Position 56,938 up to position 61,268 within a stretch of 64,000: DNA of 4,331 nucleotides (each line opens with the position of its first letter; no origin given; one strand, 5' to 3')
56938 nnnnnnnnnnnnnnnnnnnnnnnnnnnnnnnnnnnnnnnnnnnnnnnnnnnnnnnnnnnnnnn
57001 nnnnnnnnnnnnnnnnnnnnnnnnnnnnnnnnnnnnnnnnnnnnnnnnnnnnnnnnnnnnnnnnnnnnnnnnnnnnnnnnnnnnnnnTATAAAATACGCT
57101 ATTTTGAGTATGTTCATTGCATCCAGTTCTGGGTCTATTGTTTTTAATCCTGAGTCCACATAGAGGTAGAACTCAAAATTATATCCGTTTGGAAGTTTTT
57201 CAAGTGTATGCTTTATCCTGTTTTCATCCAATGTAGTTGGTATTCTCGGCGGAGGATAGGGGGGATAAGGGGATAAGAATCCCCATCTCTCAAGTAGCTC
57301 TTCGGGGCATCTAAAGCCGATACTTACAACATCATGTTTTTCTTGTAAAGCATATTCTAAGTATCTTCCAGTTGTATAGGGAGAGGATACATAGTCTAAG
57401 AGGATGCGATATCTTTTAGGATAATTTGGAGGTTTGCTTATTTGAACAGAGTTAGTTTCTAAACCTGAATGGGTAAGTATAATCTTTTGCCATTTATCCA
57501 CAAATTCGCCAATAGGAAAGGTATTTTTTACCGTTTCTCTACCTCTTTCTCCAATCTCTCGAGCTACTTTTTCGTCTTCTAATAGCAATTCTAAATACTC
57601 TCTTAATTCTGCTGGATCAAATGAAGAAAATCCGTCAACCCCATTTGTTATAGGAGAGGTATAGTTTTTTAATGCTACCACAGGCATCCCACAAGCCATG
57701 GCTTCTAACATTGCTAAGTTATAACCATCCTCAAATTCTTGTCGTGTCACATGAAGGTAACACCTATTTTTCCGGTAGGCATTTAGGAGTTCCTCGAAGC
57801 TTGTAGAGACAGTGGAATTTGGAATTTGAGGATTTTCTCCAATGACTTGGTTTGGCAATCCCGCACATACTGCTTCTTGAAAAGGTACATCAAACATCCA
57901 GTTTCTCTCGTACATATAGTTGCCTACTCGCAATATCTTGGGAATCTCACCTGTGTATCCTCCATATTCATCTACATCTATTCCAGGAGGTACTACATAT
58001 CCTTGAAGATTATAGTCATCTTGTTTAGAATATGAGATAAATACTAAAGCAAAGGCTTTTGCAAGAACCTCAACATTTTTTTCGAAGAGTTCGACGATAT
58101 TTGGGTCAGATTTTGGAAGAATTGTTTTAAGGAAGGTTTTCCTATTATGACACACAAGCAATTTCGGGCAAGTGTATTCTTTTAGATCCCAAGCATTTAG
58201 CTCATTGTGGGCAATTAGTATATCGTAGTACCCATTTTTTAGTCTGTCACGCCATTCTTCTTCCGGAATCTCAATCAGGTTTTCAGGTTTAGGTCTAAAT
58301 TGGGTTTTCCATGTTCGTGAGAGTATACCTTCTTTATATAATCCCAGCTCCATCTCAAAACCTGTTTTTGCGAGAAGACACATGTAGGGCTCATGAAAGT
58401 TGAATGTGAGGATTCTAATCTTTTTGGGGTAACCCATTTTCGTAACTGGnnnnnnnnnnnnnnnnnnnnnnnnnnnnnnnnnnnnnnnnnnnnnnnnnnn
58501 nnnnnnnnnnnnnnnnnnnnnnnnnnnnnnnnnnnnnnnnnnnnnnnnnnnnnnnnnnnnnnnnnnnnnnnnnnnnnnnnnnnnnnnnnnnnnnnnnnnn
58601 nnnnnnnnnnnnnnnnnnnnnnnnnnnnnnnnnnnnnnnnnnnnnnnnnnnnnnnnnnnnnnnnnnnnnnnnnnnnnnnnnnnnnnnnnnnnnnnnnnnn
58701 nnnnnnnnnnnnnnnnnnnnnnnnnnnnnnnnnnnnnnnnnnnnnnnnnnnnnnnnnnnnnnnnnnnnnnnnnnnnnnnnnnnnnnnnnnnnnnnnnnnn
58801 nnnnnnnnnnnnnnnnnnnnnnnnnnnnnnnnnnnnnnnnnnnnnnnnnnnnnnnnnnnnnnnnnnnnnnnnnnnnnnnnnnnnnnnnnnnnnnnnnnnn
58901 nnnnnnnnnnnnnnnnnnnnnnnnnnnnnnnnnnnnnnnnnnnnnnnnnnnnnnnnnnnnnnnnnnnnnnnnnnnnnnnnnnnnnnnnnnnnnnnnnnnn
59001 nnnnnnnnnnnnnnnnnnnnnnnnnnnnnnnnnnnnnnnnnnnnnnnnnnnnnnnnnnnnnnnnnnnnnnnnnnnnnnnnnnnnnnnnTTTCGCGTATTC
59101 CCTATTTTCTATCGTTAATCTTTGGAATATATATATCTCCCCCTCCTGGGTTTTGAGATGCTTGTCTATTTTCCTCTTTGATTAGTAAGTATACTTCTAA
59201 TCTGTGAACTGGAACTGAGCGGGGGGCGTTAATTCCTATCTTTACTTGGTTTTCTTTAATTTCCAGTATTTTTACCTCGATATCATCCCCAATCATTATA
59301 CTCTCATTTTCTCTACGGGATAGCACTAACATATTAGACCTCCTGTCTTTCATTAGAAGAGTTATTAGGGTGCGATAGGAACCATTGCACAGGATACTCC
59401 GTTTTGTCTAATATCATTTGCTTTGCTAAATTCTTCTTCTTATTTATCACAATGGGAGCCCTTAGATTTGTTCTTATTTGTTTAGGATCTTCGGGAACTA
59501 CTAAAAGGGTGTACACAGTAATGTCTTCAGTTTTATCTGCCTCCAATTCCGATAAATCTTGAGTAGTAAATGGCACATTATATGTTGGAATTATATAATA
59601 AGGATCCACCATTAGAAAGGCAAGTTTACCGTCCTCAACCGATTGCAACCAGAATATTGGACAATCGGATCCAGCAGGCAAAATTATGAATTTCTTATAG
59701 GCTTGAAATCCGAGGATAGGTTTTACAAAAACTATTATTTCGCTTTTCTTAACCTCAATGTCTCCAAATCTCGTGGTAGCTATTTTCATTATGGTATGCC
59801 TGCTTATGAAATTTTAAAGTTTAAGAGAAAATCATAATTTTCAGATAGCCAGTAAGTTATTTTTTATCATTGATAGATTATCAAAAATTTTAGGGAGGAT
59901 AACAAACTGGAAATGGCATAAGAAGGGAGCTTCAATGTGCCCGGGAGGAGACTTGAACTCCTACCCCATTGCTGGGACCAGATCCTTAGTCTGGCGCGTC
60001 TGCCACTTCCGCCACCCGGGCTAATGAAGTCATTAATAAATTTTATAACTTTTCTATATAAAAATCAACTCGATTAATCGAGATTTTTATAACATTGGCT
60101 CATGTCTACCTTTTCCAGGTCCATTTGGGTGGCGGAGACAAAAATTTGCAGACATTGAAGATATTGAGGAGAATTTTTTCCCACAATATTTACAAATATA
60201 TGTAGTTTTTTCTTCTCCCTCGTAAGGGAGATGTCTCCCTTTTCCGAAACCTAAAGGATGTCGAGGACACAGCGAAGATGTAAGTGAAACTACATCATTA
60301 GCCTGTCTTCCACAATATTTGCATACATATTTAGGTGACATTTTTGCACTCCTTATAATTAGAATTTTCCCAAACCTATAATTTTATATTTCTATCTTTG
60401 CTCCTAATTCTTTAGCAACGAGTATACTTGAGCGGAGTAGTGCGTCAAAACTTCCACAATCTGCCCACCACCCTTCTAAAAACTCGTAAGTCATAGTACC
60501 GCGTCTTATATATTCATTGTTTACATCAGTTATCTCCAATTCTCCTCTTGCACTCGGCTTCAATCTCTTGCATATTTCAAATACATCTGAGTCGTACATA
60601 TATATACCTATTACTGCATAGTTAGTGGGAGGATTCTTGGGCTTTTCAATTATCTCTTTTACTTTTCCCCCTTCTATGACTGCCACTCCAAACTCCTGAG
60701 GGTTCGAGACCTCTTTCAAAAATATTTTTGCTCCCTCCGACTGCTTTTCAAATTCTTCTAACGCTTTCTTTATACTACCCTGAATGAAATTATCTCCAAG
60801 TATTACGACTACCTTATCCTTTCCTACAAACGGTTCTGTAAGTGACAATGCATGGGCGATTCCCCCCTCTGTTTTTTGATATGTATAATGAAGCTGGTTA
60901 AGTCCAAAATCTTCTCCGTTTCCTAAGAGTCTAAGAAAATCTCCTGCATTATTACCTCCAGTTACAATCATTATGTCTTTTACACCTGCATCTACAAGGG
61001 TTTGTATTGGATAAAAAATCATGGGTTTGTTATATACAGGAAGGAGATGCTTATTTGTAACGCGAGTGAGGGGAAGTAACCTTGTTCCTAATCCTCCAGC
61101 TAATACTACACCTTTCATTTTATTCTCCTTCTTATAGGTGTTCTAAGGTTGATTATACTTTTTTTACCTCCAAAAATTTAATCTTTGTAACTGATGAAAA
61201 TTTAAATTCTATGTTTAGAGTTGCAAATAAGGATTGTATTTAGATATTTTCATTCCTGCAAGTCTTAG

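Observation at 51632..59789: fliW-csrA operon whose downstream cargo is a set of glycosyltransferases instead of flagellin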

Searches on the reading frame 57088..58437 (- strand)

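Call 78: search_protein_families(library=pfam, proteins=[window:57088-58437:-], max_evalue=1)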
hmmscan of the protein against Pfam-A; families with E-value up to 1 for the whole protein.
window:57088-58437:- (450 aa): 4 families
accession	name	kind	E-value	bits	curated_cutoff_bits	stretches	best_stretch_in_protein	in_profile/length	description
PF00534.26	Glycos_transf_1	-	8.3e-09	35.6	26.4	1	215-301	84-171/172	Glycosyl transferases group 1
PF13524.12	Glyco_trans_1_2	-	9.1e-09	35.8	25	1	214-305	37-131/144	Glycosyl transferase-like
PF13692.12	Glyco_trans_1_4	-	7.8e-08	33.1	27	1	215-288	68-142/142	Glycosyl transferases group 1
PF13439.12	Glyco_transf_4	-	0.23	11.9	28.5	0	61-156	63-169/170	Glycosyltransferase Family 4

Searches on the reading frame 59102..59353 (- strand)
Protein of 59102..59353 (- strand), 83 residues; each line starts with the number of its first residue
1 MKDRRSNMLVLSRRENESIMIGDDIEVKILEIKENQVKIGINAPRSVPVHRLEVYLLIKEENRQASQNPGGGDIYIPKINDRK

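Call 3: search_protein_families(library=pfam, proteins=[window:59102-59353:-], max_evalue=0.01)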
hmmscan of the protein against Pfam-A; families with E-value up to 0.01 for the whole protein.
window:59102-59353:- (83 aa): 1 family
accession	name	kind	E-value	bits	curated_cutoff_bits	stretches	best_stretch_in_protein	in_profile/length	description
PF02599.21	CsrA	-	1.6e-25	89.3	27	1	8-59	1-52/53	Global regulator protein family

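Call 53: search_protein_families(library=ncbifam, proteins=[window:59102-59332:-], max_evalue=0.001)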
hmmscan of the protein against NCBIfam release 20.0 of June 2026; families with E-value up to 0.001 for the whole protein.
window:59102-59332:- (76 aa): 3 families
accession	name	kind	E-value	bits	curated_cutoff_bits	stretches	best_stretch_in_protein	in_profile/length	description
NF002469.0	PRK01712.1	equivalog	5.4e-28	96.8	73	1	1-60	1-60/65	carbon storage regulator CsrA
TIGR00202.1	csrA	equivalog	9.1e-27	93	70.1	1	1-58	1-58/69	carbon storage regulator CsrA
NF001844.0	PRK00568.1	equivalog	4.4e-16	58.7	106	1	1-61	1-61/76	carbon storage regulator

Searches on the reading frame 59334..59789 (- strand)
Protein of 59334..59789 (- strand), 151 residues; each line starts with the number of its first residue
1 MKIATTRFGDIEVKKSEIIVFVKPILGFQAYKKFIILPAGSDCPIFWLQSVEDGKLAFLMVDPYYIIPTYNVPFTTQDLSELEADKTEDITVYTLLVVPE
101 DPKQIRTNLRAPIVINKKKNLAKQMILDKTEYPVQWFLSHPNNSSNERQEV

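Call 3: search_protein_families(library=pfam, proteins=[window:59334-59789:-], max_evalue=0.01)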
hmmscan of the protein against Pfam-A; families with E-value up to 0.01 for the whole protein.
window:59334-59789:- (151 aa): 1 family
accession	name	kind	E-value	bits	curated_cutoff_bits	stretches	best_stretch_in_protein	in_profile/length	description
PF02623.20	FliW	-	6.4e-36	123.3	25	1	19-135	1-119/122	FliW protein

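Call 53: search_protein_families(library=ncbifam, proteins=[window:59334-59789:-], max_evalue=0.001)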
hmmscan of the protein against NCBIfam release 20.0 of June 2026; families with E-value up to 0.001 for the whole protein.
window:59334-59789:- (151 aa): 8 families
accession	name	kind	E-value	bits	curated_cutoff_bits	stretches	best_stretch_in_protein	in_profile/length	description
NF009798.0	PRK13285.2-1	equivalog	1.3e-41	142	208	1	3-147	3-148/159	flagellar assembly protein FliW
NF009793.2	PRK13285.1-1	equivalog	2.3e-37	127.5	130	1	9-135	1-128/132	flagellar assembly protein FliW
NF009801.0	PRK13285.2-4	equivalog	8.1e-36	122.8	223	1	1-138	1-137/152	flagellar assembly protein FliW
NF009799.0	PRK13285.2-2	equivalog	4.1e-34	117.5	165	1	2-140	2-139/150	flagellar assembly protein FliW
NF009800.0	PRK13285.2-3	equivalog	3e-29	101.8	226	1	1-132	1-131/149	flagellar assembly protein FliW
NF009792.0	PRK13284.1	equivalog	3.6e-22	78.8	171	1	1-131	1-137/146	flagellar assembly protein FliW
NF009790.1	PRK13282.1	equivalog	1.1e-13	51.4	135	1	23-134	7-115/128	flagellar assembly protein FliW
NF009791.1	PRK13283.1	equivalog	1.6e-09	38.1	169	1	23-133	7-115/129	flagellar assembly protein FliW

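Call 90: find_homologous_proteins(query=window:59337-59789:-, max_evalue=0.001)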
Query window:59337-59789:- (151 aa): 37 proteins with E <= 0.001 among 43 candidates.
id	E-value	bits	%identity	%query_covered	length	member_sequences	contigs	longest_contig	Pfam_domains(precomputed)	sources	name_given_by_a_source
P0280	6.4e-95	332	100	100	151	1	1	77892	PF02623.22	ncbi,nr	ncbi:MAG: flagellar assembly protein FliW [Candidatus Hydrogenedentes bacterium]|nr:flagellar assemb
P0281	1.4e-77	276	79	100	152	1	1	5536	PF02623.22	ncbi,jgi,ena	-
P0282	1.3e-75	270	79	100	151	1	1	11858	PF02623.22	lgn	-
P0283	1.6e-71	257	76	100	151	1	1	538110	PF02623.22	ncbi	-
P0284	2.8e-70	253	73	100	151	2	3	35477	PF02623.22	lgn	-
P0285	3.5e-62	226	64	100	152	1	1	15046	PF02623.22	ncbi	-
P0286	1.9e-60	221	63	100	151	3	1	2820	PF02623.22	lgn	-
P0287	6.0e-60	219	63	100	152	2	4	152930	PF02623.22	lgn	-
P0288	9.5e-60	218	63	100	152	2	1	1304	PF02623.22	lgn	-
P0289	2.0e-58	214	63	100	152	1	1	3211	PF02623.22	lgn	-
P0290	4.2e-58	213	62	100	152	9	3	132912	PF02623.22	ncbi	ncbi:MAG: flagellar assembly protein FliW [Candidatus Hydrogenedens sp.]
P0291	2.3e-57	211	63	100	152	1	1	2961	PF02623.22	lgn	-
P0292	9.2e-55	202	59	100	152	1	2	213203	PF02623.22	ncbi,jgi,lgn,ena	-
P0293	1.0e-45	173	50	100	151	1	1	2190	PF02623.22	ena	-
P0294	6.9e-44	167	48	99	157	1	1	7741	PF02623.22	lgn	-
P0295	2.3e-43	165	49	100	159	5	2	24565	PF02623.22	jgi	jgi:flagellar assembly factor FliW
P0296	1.1e-40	157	44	100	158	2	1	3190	PF02623.22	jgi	jgi:flagellar assembly factor FliW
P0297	4.8e-35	138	45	99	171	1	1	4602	PF02623.22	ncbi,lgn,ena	-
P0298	9.7e-32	128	44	94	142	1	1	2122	PF02623.22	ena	-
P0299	1.1e-31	127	44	94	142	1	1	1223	PF02623.22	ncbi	-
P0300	3.3e-31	126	44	94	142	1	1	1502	PF02623.22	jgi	jgi:flagellar assembly factor FliW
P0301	3.7e-31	126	44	94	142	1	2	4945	PF02623.22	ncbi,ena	-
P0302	3.8e-31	126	44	94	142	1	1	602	PF02623.22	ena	-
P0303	7.9e-30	121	42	97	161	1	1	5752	PF02623.22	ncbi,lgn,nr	ncbi:MAG: flagellar assembly protein FliW [Deltaproteobacteria bacterium]|nr:flagellar assembly prot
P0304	3.8e-29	119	42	92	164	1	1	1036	PF02623.22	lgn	-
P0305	4.2e-29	119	43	97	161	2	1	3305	PF02623.22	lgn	-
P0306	4.0e-28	116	40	99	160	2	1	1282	PF02623.22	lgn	-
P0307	1.3e-27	114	38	99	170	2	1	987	PF02623.22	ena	-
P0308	5.6e-26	109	39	90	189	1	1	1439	PF02623.22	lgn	-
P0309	4.5e-25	106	40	91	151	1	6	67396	PF02623.22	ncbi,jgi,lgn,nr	ncbi:MAG: flagellar assembly protein FliW [Clostridia bacterium]|jgi:flagellar assembly factor FliW|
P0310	4.6e-25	106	39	92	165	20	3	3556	PF02623.22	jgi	jgi:flagellar assembly factor FliW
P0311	6.1e-25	105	37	89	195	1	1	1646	PF02623.22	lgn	-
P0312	9.6e-22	95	40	91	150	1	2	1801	PF02623.22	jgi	-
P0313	4.7e-21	93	35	97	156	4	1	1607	PF02623.22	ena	-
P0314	2.2e-19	87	37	87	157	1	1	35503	PF02623.22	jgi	jgi:flagellar assembly factor FliW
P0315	3.6e-18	84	33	98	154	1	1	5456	PF02623.22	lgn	-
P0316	6.1e-18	83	35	90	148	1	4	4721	PF02623.22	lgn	-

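Call 91: find_encoding_contigs(protein=P0295, flank=10000, max_places=2)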
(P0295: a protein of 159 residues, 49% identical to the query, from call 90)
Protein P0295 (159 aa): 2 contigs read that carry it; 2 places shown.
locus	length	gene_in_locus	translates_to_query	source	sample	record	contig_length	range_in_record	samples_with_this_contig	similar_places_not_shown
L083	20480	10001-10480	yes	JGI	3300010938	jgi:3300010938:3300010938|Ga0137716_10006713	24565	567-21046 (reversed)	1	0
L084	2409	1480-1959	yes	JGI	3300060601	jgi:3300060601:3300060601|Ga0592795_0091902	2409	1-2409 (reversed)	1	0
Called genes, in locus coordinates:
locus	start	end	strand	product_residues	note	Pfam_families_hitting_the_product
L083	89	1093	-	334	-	PF00437:T2SSE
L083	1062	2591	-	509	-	PF00091:Tubulin, PF12327:FtsZ_C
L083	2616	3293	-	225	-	PF08478:POTRA_1, PF03799:FtsQ_DivIB_C (weak)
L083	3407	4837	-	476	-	PF01225:Mur_ligase, PF08245:Mur_ligase_M, PF02875:Mur_ligase_C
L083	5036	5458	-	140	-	PF04970:LRAT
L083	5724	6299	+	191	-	PF07690:MFS_1 (weak)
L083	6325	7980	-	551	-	PF13231:PMT_2, PF23914:TPR_CcmH_CycH (weak), PF00515:TPR_1 (weak), PF07719:TPR_2 (weak), PF13424:TPR_12, PF13432:TPR_16 (weak), PF12895:ANAPC3 (weak), PF13414:TPR_11 (weak), +7 more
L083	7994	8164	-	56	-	-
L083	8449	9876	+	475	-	PF01053:Cys_Met_Meta_PP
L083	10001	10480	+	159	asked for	PF02623:FliW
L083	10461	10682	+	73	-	PF02599:CsrA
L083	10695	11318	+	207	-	PF26154:DUF8042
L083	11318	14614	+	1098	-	PF13524:Glyco_trans_1_2, PF13692:Glyco_trans_1_4, PF13524:Glyco_trans_1_2, PF07021:MetW, PF13489:Methyltransf_23, PF13649:Methyltransf_25, PF13847:Methyltransf_31, PF08241:Methyltransf_11, +6 more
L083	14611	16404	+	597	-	PF13524:Glyco_trans_1_2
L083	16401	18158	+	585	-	PF01075:Glyco_transf_9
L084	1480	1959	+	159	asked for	PF02623:FliW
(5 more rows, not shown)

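Call 92: find_encoding_contigs(protein=P0303, flank=10000, max_places=2)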
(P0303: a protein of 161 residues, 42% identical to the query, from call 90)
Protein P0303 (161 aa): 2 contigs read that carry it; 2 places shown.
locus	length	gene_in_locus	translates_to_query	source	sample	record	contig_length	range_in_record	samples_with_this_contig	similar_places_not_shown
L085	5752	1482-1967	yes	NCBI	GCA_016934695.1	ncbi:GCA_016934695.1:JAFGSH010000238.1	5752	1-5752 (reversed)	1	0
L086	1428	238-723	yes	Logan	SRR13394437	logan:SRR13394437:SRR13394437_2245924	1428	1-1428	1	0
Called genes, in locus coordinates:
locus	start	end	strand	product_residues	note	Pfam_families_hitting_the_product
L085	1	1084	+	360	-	PF00669:Flagellin_N, PF00700:Flagellin_C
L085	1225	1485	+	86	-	PF02599:CsrA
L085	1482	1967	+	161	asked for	PF02623:FliW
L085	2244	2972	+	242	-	PF00990:GGDEF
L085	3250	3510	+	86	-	PF12728:HTH_17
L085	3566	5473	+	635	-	PF12729:4HB_MCP_1 (weak), PF06103:DUF948 (faint), PF00015:MCPsignal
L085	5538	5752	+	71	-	PF01584:CheW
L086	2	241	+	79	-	?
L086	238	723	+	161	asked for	PF02623:FliW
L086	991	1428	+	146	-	?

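Call 93: find_encoding_contigs(protein=P0301, flank=10000, max_places=2)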
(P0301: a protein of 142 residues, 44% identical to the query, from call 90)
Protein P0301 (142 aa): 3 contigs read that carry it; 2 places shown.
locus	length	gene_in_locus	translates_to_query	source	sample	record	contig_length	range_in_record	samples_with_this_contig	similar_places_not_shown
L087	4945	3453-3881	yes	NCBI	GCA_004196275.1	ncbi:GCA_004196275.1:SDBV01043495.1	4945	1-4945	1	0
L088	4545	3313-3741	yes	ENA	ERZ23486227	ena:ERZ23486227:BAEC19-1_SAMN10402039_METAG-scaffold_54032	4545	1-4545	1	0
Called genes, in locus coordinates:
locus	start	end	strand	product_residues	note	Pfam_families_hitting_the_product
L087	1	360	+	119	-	?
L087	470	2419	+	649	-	PF22638:FlgK_D1, PF06429:Flg_bbr_C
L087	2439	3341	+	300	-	PF00669:Flagellin_N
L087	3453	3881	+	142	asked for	PF02623:FliW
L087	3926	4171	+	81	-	PF02599:CsrA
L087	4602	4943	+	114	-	?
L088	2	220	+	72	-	?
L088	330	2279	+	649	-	PF22638:FlgK_D1, PF06429:Flg_bbr_C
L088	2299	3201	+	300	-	PF00669:Flagellin_N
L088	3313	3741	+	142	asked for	PF02623:FliW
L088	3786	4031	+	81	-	PF02599:CsrA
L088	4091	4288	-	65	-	-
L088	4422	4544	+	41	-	?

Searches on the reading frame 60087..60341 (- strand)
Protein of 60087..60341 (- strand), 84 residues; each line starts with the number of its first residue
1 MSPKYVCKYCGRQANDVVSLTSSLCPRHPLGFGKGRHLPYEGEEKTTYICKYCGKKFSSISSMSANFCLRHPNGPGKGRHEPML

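Call 3: search_protein_families(library=pfam, proteins=[window:60087-60341:-], max_evalue=0.01)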
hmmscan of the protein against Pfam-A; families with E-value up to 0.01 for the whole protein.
window:60087-60341:- (84 aa): 12 families
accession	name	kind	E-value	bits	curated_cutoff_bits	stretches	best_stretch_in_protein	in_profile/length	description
PF00096.32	zf-C2H2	-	2e-05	25.2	25.2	0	48-62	1-15/23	Zinc finger, C2H2 type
PF02748.20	PyrI_C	-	2.1e-05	24.7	23.4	0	43-59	29-45/48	Aspartate carbamoyltransferase regulatory chain, metal binding domain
PF02892.21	zf-BED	-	0.0003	21.2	20.6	0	45-60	14-29/44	BED zinc finger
PF13912.12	zf-C2H2_6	-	0.00057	20.2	25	1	48-62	2-16/27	C2H2-type zinc finger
PF13894.12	zf-C2H2_4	-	0.00062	20.7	27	0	48-64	1-17/24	C2H2-type zinc finger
PF09723.15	Zn_ribbon_8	-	0.00067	20.1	34.4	0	48-65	6-23/41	Zinc ribbon domain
PF08271.17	Zn_Ribbon_TF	-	0.0011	18.9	29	0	43-55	15-27/43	TFIIB zinc-binding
PF23570.1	PHD_P300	-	0.0017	18.7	27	0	50-61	8-19/39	Histone acetyltransferase p300-like, PHD domain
PF06689.19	zf-C4_ClpX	-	0.003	17.9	27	0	6-19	2-15/39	ClpX C4-type zinc finger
PF13913.12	zf-C2HC_2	-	0.003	17.7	27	0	48-57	3-12/25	zinc-finger of a C2HC-type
PF13465.12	zf-H2C2_2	-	0.0074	17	40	0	46-59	14-26/26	Zinc-finger double domain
PF12171.14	zf-C2H2_jaz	-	0.0076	16.8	22.6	0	48-63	2-17/27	Zinc-finger double-stranded RNA-binding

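Call 53: search_protein_families(library=ncbifam, proteins=[window:60087-60341:-], max_evalue=0.001)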
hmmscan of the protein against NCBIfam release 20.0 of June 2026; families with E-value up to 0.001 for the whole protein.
window:60087-60341:- (84 aa): 2 families
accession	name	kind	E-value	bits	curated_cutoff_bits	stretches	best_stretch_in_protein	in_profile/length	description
NF050000.1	IS1_IS1595_Zn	domain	8.2e-05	23.1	28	0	44-58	18-32/34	IS1/IS1595 family N-terminal zinc-binding domain-containing protein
TIGR02605.1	CxxC_CxxC_SSSS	subfamily_domain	0.00022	21.2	31.3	0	48-65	6-23/52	FmdB family zinc ribbon protein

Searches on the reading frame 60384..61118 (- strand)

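Call 3: search_protein_families(library=pfam, proteins=[window:60384-61118:-], max_evalue=0.01)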
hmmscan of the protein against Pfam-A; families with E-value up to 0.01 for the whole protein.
window:60384-61118:- (244 aa): 3 families
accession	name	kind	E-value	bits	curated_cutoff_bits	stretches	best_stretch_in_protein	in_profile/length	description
PF00483.29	NTP_transferase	-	1.1e-57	195.9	21.2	1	2-231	1-239/245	Nucleotidyl transferase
PF12804.13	NTP_transf_3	-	1.5e-09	38.7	27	1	3-124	1-112/160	MobA-like NTP transferase domain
PF02348.25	CTP_transf_3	-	0.00055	20.2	22.6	1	18-127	11-118/217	Cytidylyltransferase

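Call 53: search_protein_families(library=ncbifam, proteins=[window:60384-61118:-], max_evalue=0.001)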
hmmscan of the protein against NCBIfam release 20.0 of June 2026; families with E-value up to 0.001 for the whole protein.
window:60384-61118:- (244 aa): 34 families (the best 25 are shown)
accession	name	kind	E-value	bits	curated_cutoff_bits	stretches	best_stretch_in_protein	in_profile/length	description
TIGR01208.1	rmlA_long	equivalog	2.1e-75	253.8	320.25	1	2-239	1-239/353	glucose-1-phosphate thymidylyltransferase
TIGR01207.1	rmlA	equivalog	9.6e-71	238.2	360.65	1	2-234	1-236/286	glucose-1-phosphate thymidylyltransferase RfbA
NF012024.0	PRK15480.1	equivalog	1.3e-59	201.7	588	1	2-235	5-241/292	glucose-1-phosphate thymidylyltransferase RfbA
TIGR03992.1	Arch_glmU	subfamily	6.8e-50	170.1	292.1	1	1-229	1-222/393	bifunctional sugar-1-phosphate nucleotidylyltransferase/acetyltransferase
NF041313.1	UDPGP_AglF_Halo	equivalog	3e-41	141.4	400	1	1-222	1-222/234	UTP--glucose-1-phosphate uridylyltransferase AglF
TIGR01099.1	galU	equivalog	4.6e-35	121.4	326.8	2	75-225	95-256/261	UTP--glucose-1-phosphate uridylyltransferase GalU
NF041173.1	Sug_nt_acttase_Thmprot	equivalog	4.7e-34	118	600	1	1-223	1-216/405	bifunctional sugar-1-phosphate nucleotidylyltransferase/acetyltransferase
NF052502.1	man1P_GTase_Rv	exception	4.2e-26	91.6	440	1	2-232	2-228/352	mannose-1-phosphate guanylyltransferase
NF045761.1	NAMPUrTaseMurU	equivalog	1.1e-22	81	250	1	1-227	1-220/226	N-acetylmuramate alpha-1-phosphate uridylyltransferase MurU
NF009928.0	PRK13389.1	equivalog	4.2e-21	75.4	548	2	83-223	111-268/302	UTP--glucose-1-phosphate uridylyltransferase GalU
NF007516.0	PRK10122.1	equivalog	7.9e-19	67.9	534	2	2-55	5-58/297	UTP--glucose-1-phosphate uridylyltransferase GalF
TIGR01105.1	galF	equivalog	2.4e-17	63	659.2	2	2-55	5-58/297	GalU regulator GalF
TIGR01173.1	glmU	equivalog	1.4e-14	53.8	366.85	1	3-205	3-204/452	bifunctional UDP-N-acetylglucosamine diphosphorylase/glucosamine-1-phosphate N-acetyltransferase GlmU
NF010934.1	PRK14354.1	equivalog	5.4e-13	48.3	450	1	3-201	2-200/447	bifunctional UDP-N-acetylglucosamine diphosphorylase/glucosamine-1-phosphate N-acetyltransferase GlmU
TIGR02091.1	glgC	equivalog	1.2e-12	47.6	424.9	1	3-233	3-258/364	glucose-1-phosphate adenylyltransferase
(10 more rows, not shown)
